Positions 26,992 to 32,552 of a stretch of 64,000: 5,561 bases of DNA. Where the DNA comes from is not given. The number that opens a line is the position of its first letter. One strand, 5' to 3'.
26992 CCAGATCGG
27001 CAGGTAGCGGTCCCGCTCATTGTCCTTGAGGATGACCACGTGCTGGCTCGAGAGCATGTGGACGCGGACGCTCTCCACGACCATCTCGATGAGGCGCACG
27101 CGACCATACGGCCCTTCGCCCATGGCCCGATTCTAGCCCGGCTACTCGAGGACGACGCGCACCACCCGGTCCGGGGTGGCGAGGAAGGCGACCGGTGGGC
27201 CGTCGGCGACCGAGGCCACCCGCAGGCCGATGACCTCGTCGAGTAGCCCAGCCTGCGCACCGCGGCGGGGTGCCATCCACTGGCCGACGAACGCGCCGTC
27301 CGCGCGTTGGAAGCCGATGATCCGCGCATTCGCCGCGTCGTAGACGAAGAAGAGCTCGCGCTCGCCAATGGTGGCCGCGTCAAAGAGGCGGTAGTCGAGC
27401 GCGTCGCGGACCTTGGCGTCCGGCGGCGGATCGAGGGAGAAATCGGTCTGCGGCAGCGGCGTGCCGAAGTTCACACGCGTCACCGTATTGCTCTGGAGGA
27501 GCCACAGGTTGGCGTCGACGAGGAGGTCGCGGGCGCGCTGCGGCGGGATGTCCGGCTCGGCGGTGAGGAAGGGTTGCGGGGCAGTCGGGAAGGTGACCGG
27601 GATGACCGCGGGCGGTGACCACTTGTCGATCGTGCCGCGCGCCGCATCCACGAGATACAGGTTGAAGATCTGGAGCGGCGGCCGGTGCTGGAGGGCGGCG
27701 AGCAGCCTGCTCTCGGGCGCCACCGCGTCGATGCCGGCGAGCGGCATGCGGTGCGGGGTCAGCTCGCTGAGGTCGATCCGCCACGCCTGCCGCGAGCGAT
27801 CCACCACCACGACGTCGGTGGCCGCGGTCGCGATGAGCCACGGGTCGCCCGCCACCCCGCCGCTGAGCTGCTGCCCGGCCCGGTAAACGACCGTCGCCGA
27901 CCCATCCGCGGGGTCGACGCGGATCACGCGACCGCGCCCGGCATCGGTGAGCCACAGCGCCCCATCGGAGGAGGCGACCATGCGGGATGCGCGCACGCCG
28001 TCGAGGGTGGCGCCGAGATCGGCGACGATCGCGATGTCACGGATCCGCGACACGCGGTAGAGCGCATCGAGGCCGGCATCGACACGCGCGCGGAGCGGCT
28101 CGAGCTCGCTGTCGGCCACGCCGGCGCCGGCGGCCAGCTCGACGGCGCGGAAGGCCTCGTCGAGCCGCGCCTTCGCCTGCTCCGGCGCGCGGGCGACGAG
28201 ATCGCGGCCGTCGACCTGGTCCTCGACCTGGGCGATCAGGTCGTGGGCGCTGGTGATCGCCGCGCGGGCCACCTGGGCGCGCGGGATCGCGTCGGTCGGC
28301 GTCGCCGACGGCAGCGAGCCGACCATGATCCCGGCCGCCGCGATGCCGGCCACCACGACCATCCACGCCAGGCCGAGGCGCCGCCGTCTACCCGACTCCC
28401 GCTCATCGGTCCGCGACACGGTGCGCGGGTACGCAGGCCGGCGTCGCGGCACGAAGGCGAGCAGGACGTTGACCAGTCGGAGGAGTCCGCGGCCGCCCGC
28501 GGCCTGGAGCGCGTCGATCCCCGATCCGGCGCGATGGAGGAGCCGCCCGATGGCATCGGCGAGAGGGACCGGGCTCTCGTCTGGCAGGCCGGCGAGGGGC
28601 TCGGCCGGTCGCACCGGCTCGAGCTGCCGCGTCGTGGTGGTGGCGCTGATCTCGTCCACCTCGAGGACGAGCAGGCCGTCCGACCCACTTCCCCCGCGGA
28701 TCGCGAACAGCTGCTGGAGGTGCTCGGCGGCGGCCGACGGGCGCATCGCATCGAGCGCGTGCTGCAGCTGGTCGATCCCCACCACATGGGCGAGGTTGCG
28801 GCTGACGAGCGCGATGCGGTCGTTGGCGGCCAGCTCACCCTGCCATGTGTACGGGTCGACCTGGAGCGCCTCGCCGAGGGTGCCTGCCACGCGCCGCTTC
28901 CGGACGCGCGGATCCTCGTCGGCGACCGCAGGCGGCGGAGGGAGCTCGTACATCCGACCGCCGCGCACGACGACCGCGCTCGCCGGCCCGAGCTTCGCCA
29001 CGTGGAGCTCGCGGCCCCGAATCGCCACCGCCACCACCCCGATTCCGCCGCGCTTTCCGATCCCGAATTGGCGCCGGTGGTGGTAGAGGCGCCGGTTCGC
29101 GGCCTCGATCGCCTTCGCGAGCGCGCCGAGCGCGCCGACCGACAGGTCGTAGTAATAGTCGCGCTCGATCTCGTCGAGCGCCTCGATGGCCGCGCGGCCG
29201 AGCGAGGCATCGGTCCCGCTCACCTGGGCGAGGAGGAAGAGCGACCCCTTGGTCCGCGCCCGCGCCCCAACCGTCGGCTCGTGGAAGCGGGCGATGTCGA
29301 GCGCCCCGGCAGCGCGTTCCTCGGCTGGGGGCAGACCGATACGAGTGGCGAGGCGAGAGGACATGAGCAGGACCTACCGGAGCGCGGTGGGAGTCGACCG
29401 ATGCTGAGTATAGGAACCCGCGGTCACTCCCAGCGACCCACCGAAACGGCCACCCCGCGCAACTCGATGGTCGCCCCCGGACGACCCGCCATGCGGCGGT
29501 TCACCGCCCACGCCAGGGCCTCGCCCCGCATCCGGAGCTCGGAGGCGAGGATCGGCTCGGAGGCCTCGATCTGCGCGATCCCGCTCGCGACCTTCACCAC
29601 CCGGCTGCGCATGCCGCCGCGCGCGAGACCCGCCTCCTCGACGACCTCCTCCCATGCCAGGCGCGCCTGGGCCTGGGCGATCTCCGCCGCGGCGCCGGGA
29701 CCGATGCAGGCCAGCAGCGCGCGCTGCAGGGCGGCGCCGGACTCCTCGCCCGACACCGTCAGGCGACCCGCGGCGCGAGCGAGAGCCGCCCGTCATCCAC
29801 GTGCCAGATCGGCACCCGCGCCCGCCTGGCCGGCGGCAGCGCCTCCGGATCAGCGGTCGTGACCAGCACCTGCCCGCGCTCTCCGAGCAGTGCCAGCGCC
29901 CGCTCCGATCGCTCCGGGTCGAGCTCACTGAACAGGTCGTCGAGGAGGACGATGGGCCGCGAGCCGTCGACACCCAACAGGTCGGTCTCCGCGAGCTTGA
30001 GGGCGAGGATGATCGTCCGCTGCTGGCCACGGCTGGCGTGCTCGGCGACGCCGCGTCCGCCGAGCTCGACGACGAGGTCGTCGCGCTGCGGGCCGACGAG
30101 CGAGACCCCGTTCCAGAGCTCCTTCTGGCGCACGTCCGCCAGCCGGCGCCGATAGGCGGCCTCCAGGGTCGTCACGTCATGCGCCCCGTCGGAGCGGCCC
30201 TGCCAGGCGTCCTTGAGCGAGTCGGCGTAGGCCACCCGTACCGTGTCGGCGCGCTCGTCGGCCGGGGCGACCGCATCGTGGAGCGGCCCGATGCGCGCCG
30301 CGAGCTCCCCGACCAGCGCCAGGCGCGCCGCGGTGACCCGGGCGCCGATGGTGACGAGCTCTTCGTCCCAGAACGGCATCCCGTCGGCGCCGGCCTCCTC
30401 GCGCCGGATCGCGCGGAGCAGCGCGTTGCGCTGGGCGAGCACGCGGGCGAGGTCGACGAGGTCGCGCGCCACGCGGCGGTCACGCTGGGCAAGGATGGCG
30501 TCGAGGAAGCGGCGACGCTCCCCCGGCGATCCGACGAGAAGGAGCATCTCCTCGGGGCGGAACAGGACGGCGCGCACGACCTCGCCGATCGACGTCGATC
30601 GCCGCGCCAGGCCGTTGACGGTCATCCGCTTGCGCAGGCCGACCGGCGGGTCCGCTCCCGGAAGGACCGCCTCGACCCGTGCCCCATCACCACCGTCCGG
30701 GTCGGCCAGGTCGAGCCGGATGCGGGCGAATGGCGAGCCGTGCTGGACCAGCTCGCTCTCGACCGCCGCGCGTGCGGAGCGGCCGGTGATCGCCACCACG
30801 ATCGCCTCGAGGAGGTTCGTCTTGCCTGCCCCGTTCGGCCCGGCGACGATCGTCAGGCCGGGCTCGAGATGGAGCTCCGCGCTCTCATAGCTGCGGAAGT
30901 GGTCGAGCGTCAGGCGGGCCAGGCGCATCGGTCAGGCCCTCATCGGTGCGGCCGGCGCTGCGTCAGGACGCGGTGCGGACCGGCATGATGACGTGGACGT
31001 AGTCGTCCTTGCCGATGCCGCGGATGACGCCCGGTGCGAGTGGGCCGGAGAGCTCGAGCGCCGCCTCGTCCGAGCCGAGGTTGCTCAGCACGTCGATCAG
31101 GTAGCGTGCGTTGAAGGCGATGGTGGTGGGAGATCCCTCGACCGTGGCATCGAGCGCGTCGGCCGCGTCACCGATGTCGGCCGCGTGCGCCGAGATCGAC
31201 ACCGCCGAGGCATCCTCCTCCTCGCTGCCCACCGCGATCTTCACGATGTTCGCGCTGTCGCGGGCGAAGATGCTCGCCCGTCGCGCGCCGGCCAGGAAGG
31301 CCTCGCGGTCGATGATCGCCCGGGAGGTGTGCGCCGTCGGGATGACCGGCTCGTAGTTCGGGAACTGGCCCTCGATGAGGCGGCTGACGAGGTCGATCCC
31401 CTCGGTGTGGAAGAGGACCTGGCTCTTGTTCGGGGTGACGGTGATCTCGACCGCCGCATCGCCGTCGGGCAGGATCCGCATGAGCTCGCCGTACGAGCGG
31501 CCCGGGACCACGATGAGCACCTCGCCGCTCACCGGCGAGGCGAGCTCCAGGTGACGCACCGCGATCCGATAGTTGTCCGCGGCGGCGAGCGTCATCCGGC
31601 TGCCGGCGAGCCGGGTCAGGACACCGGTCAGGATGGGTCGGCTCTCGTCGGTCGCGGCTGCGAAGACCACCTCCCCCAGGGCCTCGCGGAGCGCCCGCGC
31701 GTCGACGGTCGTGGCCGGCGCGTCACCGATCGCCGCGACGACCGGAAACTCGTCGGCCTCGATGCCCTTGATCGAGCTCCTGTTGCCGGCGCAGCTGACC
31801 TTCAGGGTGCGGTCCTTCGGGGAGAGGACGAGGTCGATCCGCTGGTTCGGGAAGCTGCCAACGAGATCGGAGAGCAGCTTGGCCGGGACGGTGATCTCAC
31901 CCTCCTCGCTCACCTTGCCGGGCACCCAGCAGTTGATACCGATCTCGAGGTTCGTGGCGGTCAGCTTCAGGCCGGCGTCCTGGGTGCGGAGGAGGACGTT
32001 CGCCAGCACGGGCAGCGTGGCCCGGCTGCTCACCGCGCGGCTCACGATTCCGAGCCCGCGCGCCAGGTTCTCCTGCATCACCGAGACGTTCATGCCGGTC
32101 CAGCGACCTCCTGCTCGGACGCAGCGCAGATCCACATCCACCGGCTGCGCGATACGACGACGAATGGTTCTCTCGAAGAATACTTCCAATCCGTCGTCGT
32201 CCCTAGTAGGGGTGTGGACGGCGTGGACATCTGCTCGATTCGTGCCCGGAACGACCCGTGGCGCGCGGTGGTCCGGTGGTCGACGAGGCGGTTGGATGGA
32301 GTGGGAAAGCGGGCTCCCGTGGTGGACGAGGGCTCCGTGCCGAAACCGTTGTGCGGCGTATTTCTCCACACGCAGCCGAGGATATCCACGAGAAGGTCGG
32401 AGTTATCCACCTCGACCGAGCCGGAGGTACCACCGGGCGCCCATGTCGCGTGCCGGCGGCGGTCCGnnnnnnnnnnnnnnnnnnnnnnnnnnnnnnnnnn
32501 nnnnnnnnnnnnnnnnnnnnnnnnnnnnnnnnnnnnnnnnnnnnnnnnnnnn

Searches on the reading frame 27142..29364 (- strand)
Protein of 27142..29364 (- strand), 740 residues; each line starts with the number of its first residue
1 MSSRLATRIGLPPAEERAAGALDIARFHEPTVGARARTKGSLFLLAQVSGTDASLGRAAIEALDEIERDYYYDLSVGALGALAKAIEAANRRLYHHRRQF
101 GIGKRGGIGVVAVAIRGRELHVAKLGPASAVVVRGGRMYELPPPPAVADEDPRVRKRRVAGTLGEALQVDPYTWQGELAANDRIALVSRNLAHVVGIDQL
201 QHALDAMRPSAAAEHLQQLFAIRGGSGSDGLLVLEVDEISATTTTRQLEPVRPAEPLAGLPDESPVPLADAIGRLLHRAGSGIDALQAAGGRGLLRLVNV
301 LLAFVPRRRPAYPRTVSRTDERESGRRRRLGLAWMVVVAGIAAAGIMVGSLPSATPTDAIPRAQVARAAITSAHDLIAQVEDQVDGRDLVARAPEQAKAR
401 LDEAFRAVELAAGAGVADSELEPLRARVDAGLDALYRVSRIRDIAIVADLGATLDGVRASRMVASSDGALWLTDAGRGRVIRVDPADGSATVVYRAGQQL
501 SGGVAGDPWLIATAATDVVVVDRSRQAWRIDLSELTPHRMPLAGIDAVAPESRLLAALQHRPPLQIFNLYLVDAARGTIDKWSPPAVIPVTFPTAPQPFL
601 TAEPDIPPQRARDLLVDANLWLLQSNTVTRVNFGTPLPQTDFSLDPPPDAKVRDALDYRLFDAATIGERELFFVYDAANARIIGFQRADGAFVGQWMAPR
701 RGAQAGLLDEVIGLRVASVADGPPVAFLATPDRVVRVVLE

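Call 8: search_protein_families(library=pfam, proteins=[window:27142-29364:-], max_evalue=0.01)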
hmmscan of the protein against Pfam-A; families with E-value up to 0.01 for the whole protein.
window:27142-29364:- (740 aa): 0 families

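Call 11: search_protein_families(library=pfam, proteins=[window:27142-29364:-], max_evalue=1)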
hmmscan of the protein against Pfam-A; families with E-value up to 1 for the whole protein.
window:27142-29364:- (740 aa): 1 family
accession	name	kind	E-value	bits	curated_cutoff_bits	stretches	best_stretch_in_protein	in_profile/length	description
PF08450.18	SGL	-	0.026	14.5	26.3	1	462-529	6-73/246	SMP-30/Gluconolactonase/LRE-like region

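Call 37: search_protein_families(library=ncbifam, proteins=[window:27142-29364:-], max_evalue=0.01)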
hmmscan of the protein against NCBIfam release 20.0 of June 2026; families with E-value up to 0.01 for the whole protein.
window:27142-29364:- (740 aa): 2 families
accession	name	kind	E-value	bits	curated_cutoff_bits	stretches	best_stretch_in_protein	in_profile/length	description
TIGR03300.1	assembly_YfgL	equivalog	0.0032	16.2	285.2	1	459-533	57-134/377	outer membrane protein assembly factor BamB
NF033484.1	Stp1_PP2C_phos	equivalog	0.0042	16.6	230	0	62-138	46-122/232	Stp1/IreP family PP2C-type Ser/Thr phosphatase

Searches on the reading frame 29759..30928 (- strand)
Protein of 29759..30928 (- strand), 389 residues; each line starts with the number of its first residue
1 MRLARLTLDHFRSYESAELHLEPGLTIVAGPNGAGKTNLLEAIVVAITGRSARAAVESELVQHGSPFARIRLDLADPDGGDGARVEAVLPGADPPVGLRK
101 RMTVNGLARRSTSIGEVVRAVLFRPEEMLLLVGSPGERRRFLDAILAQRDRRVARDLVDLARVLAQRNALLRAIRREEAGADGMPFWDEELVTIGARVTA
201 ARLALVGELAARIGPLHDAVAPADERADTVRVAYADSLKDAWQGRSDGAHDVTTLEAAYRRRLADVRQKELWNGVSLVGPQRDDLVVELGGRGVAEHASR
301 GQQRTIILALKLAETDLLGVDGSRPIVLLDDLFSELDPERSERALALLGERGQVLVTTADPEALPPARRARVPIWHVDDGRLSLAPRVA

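Call 11: search_protein_families(library=pfam, proteins=[window:29759-30928:-], max_evalue=1)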
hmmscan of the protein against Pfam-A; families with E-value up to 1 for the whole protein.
window:29759-30928:- (389 aa): 18 families
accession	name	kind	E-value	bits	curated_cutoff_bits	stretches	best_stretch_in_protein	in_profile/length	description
PF02463.25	SMC_N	-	8.4e-20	71.6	40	1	3-367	2-205/220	RecF/RecN/SMC N terminal domain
PF13476.12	AAA_23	-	3.1e-14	54.5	27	1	5-55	1-51/201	AAA domain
PF13304.12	AAA_21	-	3.9e-10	40.7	27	2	25-46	1-22/304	AAA domain, putative AbiEii toxin, Type IV TA system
PF13175.12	AAA_15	-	4.2e-08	33.6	32.1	1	1-44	1-44/374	AAA ATPase domain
PF13514.12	AAA_27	-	4.9e-07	30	22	1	1-44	1-47/206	AAA domain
PF13555.12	AAA_29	-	0.00011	22.3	27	1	4-51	2-50/61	P-loop containing region of AAA domain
PF20703.3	nSTAND1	-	0.0024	18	27.1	1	23-153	34-153/379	Novel STAND NTPase 1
PF00005.33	ABC_tran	-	0.0049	17.9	25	1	19-51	6-39/137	ABC transporter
PF02492.25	cobW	-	0.034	14.2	20.7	1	26-56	3-33/180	CobW/HypB/UreG, nucleotide-binding domain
PF13191.12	AAA_16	-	0.035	15.1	32.6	1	22-69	23-68/167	AAA ATPase domain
PF06414.18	Zeta_toxin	-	0.053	13.4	22.3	1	21-48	14-41/199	Zeta toxin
PF00004.35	AAA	-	0.065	14.1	21.2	0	27-47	2-22/131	ATPase family associated with various cellular activities (AAA)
PF00437.27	T2SSE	-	0.11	11.5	24.9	1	19-50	138-169/370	Type II/IV secretion system protein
PF05729.18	NACHT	-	0.14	12.4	26.7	1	26-48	3-25/167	NACHT domain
PF03205.20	MobB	-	0.17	12.2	26.6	0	28-55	4-31/133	Molybdopterin guanine dinucleotide synthesis protein B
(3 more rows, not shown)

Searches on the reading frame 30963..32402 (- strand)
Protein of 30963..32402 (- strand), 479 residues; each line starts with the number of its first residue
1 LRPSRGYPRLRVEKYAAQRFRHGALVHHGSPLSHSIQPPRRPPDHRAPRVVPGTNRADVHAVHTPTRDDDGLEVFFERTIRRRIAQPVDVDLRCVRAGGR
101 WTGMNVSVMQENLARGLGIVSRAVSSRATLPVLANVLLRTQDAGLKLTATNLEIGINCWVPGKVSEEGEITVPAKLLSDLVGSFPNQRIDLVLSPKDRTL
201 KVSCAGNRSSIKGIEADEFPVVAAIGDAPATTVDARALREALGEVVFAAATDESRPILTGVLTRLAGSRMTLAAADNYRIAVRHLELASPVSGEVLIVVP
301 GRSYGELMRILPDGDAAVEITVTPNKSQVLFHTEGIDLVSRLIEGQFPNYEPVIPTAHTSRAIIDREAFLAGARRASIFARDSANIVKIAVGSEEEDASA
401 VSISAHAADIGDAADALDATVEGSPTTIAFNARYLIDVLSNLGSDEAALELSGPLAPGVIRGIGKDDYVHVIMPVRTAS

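Call 11: search_protein_families(library=pfam, proteins=[window:30963-32402:-], max_evalue=1)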
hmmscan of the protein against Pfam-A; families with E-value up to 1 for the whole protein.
window:30963-32402:- (479 aa): 4 families
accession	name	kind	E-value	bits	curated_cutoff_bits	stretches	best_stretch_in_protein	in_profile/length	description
PF00712.24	DNA_pol3_beta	-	4.2e-30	104.8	24.4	2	104-222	1-119/120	DNA polymerase III beta subunit, N-terminal domain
PF02767.21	DNA_pol3_beta_2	-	3.7e-29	101.8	27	2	233-349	2-116/116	DNA polymerase III beta subunit, central domain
PF02768.20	DNA_pol3_beta_3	-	6.9e-24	84.4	27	1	353-476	3-121/121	DNA polymerase III beta subunit, C-terminal domain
PF22629.2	ACT_AHAS_ss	-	0.2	12.3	27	1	376-408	16-50/67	AHAS small subunit-like ACT domain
